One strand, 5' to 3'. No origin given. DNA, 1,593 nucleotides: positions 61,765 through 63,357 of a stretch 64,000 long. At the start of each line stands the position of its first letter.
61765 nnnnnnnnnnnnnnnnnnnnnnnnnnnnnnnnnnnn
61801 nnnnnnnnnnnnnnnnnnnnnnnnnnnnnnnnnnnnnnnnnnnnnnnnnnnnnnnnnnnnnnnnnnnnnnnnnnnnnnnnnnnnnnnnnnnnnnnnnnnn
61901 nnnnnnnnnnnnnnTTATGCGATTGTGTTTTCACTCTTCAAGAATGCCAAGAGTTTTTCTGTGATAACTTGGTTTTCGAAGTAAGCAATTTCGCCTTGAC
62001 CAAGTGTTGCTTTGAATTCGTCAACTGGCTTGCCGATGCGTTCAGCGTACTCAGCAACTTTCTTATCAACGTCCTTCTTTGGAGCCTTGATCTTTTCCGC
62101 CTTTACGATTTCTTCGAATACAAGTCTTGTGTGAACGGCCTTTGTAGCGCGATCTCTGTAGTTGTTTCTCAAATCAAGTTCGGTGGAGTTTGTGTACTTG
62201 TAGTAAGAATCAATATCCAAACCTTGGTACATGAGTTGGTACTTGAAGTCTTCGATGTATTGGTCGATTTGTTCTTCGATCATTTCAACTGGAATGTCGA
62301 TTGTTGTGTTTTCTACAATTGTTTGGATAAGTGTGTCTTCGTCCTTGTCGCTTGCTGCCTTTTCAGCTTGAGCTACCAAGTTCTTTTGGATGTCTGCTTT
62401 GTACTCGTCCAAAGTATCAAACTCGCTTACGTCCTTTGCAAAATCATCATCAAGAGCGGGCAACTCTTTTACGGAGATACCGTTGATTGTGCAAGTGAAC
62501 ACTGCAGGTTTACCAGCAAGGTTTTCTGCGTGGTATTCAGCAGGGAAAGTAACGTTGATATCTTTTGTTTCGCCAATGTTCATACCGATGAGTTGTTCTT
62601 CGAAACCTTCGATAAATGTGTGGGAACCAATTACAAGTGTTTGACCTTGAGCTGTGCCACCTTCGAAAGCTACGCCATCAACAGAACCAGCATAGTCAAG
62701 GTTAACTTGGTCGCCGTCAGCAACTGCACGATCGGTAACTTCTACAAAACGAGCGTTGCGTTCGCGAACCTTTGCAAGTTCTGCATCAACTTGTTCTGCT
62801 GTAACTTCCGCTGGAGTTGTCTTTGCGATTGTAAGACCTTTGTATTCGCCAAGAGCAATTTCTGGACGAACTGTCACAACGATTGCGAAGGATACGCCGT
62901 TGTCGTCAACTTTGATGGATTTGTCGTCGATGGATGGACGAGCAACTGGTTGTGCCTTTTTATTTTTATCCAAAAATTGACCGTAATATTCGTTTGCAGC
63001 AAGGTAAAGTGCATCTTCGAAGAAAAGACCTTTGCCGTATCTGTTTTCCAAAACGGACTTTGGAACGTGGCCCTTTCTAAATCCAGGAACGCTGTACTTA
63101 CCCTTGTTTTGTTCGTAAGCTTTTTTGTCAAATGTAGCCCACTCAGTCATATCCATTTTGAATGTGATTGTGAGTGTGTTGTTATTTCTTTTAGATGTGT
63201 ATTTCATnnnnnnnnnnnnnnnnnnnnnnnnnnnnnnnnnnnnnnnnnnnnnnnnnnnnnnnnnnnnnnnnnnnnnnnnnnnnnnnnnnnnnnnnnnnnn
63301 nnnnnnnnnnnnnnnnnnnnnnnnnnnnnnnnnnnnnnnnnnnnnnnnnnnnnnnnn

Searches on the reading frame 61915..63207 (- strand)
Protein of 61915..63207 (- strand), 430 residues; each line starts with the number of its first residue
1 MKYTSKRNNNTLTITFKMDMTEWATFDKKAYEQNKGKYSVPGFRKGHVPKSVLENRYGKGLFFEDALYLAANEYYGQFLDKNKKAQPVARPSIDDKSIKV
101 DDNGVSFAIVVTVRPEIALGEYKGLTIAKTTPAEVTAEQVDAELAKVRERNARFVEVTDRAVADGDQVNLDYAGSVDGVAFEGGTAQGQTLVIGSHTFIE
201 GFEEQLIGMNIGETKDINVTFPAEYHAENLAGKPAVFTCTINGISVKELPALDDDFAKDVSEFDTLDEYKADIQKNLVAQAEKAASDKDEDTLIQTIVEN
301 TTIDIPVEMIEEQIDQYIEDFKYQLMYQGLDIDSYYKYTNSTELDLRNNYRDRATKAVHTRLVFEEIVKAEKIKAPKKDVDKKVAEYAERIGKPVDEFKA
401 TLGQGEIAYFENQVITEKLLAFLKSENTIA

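Call 13: find_encoding_contigs(protein=window:61915-63207:-, flank=10000, max_places=8)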
Protein window:61915-63207:- (430 aa): no gene with exactly this product is on record in the collection.

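Call 16: find_related_loci(query=window:61918-63207:-, collection=genome_contigs, flank=6000)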
Query window:61918-63207:- (430 aa) in genome_contigs; peptide patterns used: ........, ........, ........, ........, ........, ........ (x = any residue, [..] = any of these).
542 stretches matched a pattern; 440 encode a relative of the query (tblastn E <= 1e-3); the best 80 are kept; 80 distinct loci.
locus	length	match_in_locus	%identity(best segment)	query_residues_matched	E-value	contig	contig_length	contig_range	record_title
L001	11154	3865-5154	99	1-430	0e+0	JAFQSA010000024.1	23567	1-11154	MAG: Clostridia bacterium isolate RGIG2098 Goat_Colon-3__c293604, whole genome shotgun sequence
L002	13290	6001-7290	93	1-430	0e+0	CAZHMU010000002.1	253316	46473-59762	MAG TPA_asm: uncultured Oscillospiraceae bacterium isolate SRP315200_co1_554 genome assembly, contig: NODE_2_length_2533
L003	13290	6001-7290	90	1-430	0e+0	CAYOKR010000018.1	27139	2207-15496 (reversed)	MAG TPA_asm: uncultured Oscillospiraceae bacterium isolate SRP225648_co1_933 genome assembly, contig: NODE_3810_length_2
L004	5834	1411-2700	89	1-430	0e+0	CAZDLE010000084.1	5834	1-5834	MAG TPA_asm: uncultured Oscillospiraceae bacterium isolate SRP350583_co4_270 genome assembly, contig: NODE_12806_length_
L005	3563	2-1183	92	37-430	0e+0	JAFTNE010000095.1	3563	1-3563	MAG: Clostridia bacterium isolate RGIG3971 Roe_deer_Cecum-4__c182659, whole genome shotgun sequence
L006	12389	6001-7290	75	1-430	0e+0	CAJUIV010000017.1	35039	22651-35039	MAG TPA_asm: uncultured Christensenellaceae bacterium isolate MGBC143961 genome assembly, contig: MGBC143961.17, whole g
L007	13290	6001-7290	74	1-430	0e+0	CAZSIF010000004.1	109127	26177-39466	MAG TPA_asm: uncultured Oscillospiraceae bacterium isolate SRP225648_co1_953 genome assembly, contig: NODE_196_length_10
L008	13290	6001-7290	72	1-430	0e+0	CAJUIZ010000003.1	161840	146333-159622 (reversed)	MAG TPA_asm: uncultured Christensenellaceae bacterium isolate MGBC153675 genome assembly, contig: MGBC153675.3, whole ge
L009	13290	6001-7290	72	1-430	0e+0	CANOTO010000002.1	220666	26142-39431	MAG TPA_asm: uncultured Clostridia bacterium isolate SRR15604565_bin.18_metawrap_v1.3_MAG genome assembly, contig: NODE.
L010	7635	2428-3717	72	1-430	0e+0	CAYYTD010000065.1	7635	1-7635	MAG TPA_asm: uncultured Oscillospiraceae bacterium isolate SRP313737_co1_149 genome assembly, contig: NODE_13992_length_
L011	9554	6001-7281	74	1-427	0e+0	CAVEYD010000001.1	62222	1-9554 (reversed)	bacterium isolate H07631-L1_cleanbin_000033 genome assembly, contig: Spades_H07631-L1_contig_212, whole genome shotgun s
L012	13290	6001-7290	73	1-430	0e+0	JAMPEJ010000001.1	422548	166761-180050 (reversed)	MAG: Corallococcus sp. isolate NALB_7823_15 Scaffold_#1__SCF_001__422558_bp, whole genome shotgun sequence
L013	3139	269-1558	73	1-430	0e+0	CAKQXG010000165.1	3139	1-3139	MAG: uncultured Clostridia bacterium isolate REFINED_METABAT215_TOP10_CONTIGS_1500_ASSEMBLY_K77_MERGED__Hadza_PheChl_Fib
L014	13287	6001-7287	72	1-430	0e+0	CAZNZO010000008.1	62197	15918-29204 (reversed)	MAG TPA_asm: uncultured Oscillospiraceae bacterium isolate SRP313737_co1_374 genome assembly, contig: NODE_798_length_62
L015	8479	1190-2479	72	1-430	0e+0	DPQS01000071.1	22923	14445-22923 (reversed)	MAG TPA_asm: Clostridiales bacterium isolate UBA11477 contig_7635, whole genome shotgun sequence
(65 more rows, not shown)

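Call 31: find_homologous_proteins(query=window:61918-63207:-, max_evalue=1e-100)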
Query window:61918-63207:- (430 aa): 1631 proteins with E <= 1e-100 among 8000 candidates; the best 120 are listed.
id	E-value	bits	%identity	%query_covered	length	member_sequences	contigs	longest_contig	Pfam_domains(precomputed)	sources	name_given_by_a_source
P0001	2.9e-271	917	97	100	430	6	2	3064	PF00254.35,PF05697.19,PF05698.20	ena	-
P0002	1.6e-260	882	93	100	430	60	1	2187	PF00254.35,PF05697.19,PF05698.20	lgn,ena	-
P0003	7.2e-253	856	90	100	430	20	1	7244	PF00254.35,PF05697.19,PF05698.20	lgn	-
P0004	1.1e-250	849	90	100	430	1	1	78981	PF00254.35,PF05697.19,PF05698.20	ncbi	-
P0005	1.5e-250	849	90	100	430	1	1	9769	PF00254.35,PF05697.19,PF05698.20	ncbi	-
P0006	8.6e-240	813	86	100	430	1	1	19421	PF00254.35,PF05697.19,PF05698.20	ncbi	-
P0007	4.9e-216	735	79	100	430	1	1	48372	PF00254.35,PF05697.19,PF05698.20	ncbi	-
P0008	1.2e-205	701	75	100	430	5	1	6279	PF00254.35,PF05697.19,PF05698.20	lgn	-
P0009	6.1e-205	699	73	100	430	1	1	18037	PF00254.35,PF05697.19,PF05698.20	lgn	-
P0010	3.1e-204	696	73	100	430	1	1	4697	PF00254.35,PF05697.19,PF05698.20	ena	-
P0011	4.3e-204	696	72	100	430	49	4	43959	PF00254.35,PF05697.19,PF05698.20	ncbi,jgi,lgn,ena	-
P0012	4.6e-204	696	74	100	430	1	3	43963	PF00254.35,PF05697.19,PF05698.20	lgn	-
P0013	8.0e-204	695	74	100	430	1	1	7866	PF00254.35,PF05697.19,PF05698.20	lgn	-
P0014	1.2e-203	694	73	100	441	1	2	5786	PF00254.35,PF05697.19,PF05698.20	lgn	-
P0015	8.8e-203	692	74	100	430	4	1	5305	PF00254.35,PF05697.19,PF05698.20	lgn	-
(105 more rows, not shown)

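Call 32: find_encoding_contigs(protein=P0001, flank=10000, max_places=10)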
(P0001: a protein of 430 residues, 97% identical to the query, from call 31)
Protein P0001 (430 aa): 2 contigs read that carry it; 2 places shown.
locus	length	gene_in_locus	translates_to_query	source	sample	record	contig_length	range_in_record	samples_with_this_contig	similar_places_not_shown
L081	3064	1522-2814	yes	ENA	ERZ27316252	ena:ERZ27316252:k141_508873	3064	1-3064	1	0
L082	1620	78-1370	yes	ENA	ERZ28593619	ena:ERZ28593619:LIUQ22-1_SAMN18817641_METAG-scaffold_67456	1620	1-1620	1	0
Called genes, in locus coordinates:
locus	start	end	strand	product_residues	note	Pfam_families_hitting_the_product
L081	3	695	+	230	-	?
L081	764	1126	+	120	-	-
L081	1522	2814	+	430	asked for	PF05697:Trigger_N, PF00254:FKBP_C, PF05698:Trigger_C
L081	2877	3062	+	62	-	?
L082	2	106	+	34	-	?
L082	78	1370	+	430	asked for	PF05697:Trigger_N, PF00254:FKBP_C, PF05698:Trigger_C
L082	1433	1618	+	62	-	?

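Call 33: find_encoding_contigs(protein=P0002, flank=10000, max_places=10)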
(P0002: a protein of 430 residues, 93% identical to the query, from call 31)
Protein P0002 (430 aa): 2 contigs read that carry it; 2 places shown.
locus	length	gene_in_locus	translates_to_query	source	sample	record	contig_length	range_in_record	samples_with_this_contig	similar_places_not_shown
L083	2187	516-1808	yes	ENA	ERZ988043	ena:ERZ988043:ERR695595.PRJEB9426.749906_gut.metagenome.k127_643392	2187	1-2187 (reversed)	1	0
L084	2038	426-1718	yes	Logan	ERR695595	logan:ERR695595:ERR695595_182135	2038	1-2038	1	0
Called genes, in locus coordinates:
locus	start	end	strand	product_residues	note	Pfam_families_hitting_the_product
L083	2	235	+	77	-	?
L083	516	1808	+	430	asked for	PF05697:Trigger_N, PF00254:FKBP_C, PF05698:Trigger_C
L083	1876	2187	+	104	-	?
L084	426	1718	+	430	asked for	PF05697:Trigger_N, PF00254:FKBP_C, PF05698:Trigger_C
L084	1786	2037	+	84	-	?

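Call 34: list_cluster_members(proteins=[P0001, P0002, P0003])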
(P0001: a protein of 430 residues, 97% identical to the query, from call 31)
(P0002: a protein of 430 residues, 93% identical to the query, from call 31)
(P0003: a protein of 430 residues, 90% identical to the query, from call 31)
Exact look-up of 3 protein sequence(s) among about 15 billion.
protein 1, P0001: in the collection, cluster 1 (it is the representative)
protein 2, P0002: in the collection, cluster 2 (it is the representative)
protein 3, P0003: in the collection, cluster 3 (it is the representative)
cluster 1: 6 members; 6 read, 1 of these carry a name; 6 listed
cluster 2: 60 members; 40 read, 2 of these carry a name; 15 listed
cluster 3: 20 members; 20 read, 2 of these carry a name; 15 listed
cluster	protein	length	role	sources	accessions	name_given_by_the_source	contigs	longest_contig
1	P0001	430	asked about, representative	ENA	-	-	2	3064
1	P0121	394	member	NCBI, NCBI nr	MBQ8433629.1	MAG: trigger factor, partial [Clostridia bacterium] | trigger factor [Clostridia bacterium]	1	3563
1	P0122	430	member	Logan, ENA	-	-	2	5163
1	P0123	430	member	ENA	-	-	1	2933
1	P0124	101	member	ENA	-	-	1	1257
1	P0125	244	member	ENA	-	-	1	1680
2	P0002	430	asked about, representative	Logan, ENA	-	-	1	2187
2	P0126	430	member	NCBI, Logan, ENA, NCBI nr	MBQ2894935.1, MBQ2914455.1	MAG: trigger factor [Clostridia bacterium] | trigger factor [Clostridia bacterium]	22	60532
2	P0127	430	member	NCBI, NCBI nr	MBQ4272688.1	MAG: trigger factor [Clostridia bacterium] | trigger factor [Clostridia bacterium]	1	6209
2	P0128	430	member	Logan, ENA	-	-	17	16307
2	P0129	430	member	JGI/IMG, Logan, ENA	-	-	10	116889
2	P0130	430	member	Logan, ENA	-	-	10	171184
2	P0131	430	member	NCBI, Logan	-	-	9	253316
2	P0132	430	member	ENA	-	-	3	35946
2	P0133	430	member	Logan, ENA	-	-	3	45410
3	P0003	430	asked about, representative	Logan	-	-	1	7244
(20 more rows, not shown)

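Call 36: find_encoding_contigs(protein=P0122, flank=10000, max_places=10)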
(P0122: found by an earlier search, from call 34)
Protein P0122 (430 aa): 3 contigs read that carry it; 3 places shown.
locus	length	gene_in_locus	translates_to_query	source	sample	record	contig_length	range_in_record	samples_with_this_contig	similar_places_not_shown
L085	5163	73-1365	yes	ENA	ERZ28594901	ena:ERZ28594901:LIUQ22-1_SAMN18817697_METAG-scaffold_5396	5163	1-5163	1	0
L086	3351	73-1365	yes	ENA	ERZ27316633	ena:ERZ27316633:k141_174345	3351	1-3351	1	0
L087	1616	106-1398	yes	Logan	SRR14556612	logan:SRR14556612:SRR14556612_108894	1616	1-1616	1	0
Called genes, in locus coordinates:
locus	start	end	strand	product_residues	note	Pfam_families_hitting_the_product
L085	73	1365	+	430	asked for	PF05697:Trigger_N, PF00254:FKBP_C, PF05698:Trigger_C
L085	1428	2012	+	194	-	PF00574:CLP_protease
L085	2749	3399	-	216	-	-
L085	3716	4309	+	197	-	-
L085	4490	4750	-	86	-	-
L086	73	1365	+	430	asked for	PF05697:Trigger_N, PF00254:FKBP_C, PF05698:Trigger_C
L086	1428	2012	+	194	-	PF00574:CLP_protease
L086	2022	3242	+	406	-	PF06689:zf-C4_ClpX, PF00493:MCM (weak), PF05496:RuvB_N (faint), PF01078:Mg_chelatase (faint), PF07724:AAA_2, PF00004:AAA, PF07728:AAA_5 (faint), PF10431:ClpB_D2-small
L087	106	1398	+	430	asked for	PF05697:Trigger_N, PF00254:FKBP_C, PF05698:Trigger_C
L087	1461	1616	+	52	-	?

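Call 37: find_encoding_contigs(protein=P0123, flank=10000, max_places=10)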
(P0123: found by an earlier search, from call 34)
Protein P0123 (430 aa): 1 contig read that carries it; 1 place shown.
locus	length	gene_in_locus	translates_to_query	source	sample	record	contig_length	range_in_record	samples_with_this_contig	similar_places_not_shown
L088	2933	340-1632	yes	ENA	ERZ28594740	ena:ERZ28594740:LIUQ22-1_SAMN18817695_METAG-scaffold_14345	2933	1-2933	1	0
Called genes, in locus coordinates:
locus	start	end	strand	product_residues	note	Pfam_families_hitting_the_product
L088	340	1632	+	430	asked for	PF05697:Trigger_N, PF00254:FKBP_C, PF05698:Trigger_C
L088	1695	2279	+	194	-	PF00574:CLP_protease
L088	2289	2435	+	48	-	PF06689:zf-C4_ClpX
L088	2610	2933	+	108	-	?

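Call 45: find_encoding_contigs(protein=P0126, flank=3000, max_places=10)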
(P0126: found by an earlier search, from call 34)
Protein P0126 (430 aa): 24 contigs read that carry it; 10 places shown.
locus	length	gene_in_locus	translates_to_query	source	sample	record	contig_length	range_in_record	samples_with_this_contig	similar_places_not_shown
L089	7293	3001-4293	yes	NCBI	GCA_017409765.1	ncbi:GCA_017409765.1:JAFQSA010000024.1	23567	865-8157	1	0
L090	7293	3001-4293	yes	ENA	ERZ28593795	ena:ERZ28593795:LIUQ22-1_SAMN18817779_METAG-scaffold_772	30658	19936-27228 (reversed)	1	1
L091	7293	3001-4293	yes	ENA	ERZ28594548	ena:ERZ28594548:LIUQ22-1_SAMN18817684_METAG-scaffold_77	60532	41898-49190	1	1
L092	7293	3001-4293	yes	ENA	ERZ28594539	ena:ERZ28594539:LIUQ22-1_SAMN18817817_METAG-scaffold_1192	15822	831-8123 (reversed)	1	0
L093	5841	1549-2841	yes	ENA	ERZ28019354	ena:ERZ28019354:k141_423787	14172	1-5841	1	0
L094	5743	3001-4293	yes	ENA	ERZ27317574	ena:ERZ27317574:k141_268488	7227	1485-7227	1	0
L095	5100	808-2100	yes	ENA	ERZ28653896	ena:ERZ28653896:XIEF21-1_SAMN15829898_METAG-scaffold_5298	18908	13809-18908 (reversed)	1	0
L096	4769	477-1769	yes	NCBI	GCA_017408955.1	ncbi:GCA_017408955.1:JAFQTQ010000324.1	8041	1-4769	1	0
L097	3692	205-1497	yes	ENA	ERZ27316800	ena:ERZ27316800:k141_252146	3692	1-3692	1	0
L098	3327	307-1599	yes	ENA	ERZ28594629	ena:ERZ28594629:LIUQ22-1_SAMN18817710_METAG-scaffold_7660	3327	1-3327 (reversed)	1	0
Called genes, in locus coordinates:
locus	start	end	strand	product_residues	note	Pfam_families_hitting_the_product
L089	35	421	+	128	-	PF02699:YajC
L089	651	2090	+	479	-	PF13306:LRR_5, PF12799:LRR_4 (faint), PF13855:LRR_8 (faint), PF13306:LRR_5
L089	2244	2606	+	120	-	-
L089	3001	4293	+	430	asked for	PF05697:Trigger_N, PF00254:FKBP_C, PF05698:Trigger_C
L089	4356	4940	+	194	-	PF00574:CLP_protease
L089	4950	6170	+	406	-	PF06689:zf-C4_ClpX, PF00493:MCM (weak), PF05496:RuvB_N (faint), PF01078:Mg_chelatase (faint), PF07724:AAA_2, PF00004:AAA, PF07728:AAA_5 (faint), PF10431:ClpB_D2-small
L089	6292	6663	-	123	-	-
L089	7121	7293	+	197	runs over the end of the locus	-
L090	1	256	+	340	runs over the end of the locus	PF02547:Queuosine_synth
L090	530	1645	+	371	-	PF01702:TGT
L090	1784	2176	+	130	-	PF02699:YajC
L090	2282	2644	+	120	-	-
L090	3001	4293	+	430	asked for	PF05697:Trigger_N, PF00254:FKBP_C, PF05698:Trigger_C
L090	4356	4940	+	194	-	PF00574:CLP_protease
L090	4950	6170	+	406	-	PF06689:zf-C4_ClpX, PF00493:MCM (weak), PF05496:RuvB_N (faint), PF01078:Mg_chelatase (faint), PF07724:AAA_2, PF00004:AAA, PF07728:AAA_5 (faint), PF10431:ClpB_D2-small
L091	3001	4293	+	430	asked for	PF05697:Trigger_N, PF00254:FKBP_C, PF05698:Trigger_C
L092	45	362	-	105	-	-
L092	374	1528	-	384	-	PF01719:Rep_OBD, PF00910:RNA_helicase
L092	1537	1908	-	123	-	-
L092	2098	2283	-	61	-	-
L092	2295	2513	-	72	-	-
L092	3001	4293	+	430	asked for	PF05697:Trigger_N, PF00254:FKBP_C, PF05698:Trigger_C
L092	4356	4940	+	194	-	PF00574:CLP_protease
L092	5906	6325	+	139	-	PF10431:ClpB_D2-small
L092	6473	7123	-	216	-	-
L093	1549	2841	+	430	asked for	PF05697:Trigger_N, PF00254:FKBP_C, PF05698:Trigger_C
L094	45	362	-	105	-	-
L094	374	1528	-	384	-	PF01719:Rep_OBD, PF00910:RNA_helicase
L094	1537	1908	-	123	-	-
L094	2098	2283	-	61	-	-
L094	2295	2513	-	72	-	-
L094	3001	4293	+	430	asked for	PF05697:Trigger_N, PF00254:FKBP_C, PF05698:Trigger_C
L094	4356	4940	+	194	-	PF00574:CLP_protease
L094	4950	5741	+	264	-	?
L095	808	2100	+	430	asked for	PF05697:Trigger_N, PF00254:FKBP_C, PF05698:Trigger_C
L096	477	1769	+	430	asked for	PF05697:Trigger_N, PF00254:FKBP_C, PF05698:Trigger_C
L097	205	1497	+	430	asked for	PF05697:Trigger_N, PF00254:FKBP_C, PF05698:Trigger_C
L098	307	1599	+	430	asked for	PF05697:Trigger_N, PF00254:FKBP_C, PF05698:Trigger_C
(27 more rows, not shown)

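Call 46: find_encoding_contigs(protein=P0128, flank=3000, max_places=10)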
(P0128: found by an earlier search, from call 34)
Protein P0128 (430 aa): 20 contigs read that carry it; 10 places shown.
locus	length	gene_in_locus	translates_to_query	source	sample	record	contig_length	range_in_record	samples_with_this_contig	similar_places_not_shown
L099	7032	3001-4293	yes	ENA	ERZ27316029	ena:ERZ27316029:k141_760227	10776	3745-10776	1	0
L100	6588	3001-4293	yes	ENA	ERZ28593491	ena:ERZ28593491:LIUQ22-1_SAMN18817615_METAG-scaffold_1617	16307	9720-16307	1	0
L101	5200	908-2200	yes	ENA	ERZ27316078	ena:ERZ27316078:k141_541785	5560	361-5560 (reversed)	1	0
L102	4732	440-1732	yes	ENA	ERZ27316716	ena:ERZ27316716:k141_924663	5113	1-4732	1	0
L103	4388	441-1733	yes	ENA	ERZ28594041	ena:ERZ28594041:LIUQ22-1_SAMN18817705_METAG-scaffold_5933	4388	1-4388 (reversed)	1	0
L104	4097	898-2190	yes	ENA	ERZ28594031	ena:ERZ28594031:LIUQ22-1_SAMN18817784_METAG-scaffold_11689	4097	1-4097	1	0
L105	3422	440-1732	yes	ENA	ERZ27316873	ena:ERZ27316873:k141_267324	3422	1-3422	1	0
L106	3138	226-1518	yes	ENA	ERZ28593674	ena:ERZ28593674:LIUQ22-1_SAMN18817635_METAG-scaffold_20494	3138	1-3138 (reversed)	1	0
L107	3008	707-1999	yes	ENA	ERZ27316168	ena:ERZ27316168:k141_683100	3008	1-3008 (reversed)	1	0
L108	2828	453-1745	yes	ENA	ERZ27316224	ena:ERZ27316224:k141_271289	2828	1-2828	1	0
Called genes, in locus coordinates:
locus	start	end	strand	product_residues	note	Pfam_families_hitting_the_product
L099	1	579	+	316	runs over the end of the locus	-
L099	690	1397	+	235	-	PF01580:FtsK_SpoIIIE, PF04665:Pox_A32 (weak), PF13401:AAA_22 (weak)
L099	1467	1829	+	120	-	-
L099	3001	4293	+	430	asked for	PF05697:Trigger_N, PF00254:FKBP_C, PF05698:Trigger_C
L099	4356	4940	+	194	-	PF00574:CLP_protease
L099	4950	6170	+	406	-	PF06689:zf-C4_ClpX, PF00493:MCM (weak), PF05496:RuvB_N (faint), PF01078:Mg_chelatase (faint), PF07724:AAA_2, PF00004:AAA, PF07728:AAA_5 (faint), PF10431:ClpB_D2-small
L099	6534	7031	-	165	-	?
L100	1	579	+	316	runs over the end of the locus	-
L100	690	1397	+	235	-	PF01580:FtsK_SpoIIIE, PF04665:Pox_A32 (weak), PF13401:AAA_22 (weak)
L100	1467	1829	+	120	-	-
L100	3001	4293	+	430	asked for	PF05697:Trigger_N, PF00254:FKBP_C, PF05698:Trigger_C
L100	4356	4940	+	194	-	PF00574:CLP_protease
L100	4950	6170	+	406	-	PF06689:zf-C4_ClpX, PF00493:MCM (weak), PF05496:RuvB_N (faint), PF01078:Mg_chelatase (faint), PF07724:AAA_2, PF00004:AAA, PF07728:AAA_5 (faint), PF10431:ClpB_D2-small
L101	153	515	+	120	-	-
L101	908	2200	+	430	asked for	PF05697:Trigger_N, PF00254:FKBP_C, PF05698:Trigger_C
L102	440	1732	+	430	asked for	PF05697:Trigger_N, PF00254:FKBP_C, PF05698:Trigger_C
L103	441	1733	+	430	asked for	PF05697:Trigger_N, PF00254:FKBP_C, PF05698:Trigger_C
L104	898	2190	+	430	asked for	PF05697:Trigger_N, PF00254:FKBP_C, PF05698:Trigger_C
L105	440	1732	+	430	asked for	PF05697:Trigger_N, PF00254:FKBP_C, PF05698:Trigger_C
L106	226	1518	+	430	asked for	PF05697:Trigger_N, PF00254:FKBP_C, PF05698:Trigger_C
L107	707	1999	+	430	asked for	PF05697:Trigger_N, PF00254:FKBP_C, PF05698:Trigger_C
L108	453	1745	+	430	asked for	PF05697:Trigger_N, PF00254:FKBP_C, PF05698:Trigger_C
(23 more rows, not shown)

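Call 65: find_encoding_contigs(protein=P0130, flank=4000, max_places=10)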
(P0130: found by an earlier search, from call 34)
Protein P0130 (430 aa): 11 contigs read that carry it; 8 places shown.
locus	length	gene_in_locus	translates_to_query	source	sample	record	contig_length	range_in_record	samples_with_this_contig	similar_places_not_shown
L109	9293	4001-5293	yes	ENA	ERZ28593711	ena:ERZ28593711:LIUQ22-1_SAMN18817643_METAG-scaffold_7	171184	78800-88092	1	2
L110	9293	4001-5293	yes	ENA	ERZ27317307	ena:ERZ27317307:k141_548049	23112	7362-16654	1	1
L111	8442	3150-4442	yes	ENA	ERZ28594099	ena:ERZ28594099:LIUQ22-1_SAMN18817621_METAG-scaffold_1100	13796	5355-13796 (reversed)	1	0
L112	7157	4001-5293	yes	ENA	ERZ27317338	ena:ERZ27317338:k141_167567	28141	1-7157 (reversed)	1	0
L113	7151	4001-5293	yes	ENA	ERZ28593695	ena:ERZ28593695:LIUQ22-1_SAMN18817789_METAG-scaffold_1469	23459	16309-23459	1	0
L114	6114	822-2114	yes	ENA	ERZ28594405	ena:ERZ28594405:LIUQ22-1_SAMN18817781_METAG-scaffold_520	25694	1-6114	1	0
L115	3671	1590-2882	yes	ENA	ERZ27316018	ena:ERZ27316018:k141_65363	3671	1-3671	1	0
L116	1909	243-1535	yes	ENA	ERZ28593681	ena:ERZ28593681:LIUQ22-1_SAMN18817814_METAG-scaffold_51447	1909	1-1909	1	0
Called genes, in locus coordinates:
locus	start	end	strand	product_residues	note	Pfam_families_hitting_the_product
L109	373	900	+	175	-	-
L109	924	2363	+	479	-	-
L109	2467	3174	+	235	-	PF01580:FtsK_SpoIIIE, PF04665:Pox_A32 (weak), PF13401:AAA_22 (weak)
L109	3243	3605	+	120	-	-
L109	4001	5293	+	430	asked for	PF05697:Trigger_N, PF00254:FKBP_C, PF05698:Trigger_C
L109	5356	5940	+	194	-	PF00574:CLP_protease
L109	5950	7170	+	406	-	PF06689:zf-C4_ClpX, PF00493:MCM (weak), PF05496:RuvB_N (faint), PF01078:Mg_chelatase (faint), PF07724:AAA_2, PF00004:AAA, PF07728:AAA_5 (faint), PF10431:ClpB_D2-small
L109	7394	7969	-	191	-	-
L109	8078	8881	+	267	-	-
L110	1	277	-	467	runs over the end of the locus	-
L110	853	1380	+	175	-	-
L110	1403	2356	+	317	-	-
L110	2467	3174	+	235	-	PF01580:FtsK_SpoIIIE, PF04665:Pox_A32 (faint), PF12846:AAA_10 (faint), PF13401:AAA_22 (weak)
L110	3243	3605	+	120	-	-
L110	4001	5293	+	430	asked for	PF05697:Trigger_N, PF00254:FKBP_C, PF05698:Trigger_C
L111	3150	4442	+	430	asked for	PF05697:Trigger_N, PF00254:FKBP_C, PF05698:Trigger_C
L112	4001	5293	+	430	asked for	PF05697:Trigger_N, PF00254:FKBP_C, PF05698:Trigger_C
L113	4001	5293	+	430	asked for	PF05697:Trigger_N, PF00254:FKBP_C, PF05698:Trigger_C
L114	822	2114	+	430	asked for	PF05697:Trigger_N, PF00254:FKBP_C, PF05698:Trigger_C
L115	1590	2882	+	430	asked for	PF05697:Trigger_N, PF00254:FKBP_C, PF05698:Trigger_C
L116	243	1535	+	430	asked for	PF05697:Trigger_N, PF00254:FKBP_C, PF05698:Trigger_C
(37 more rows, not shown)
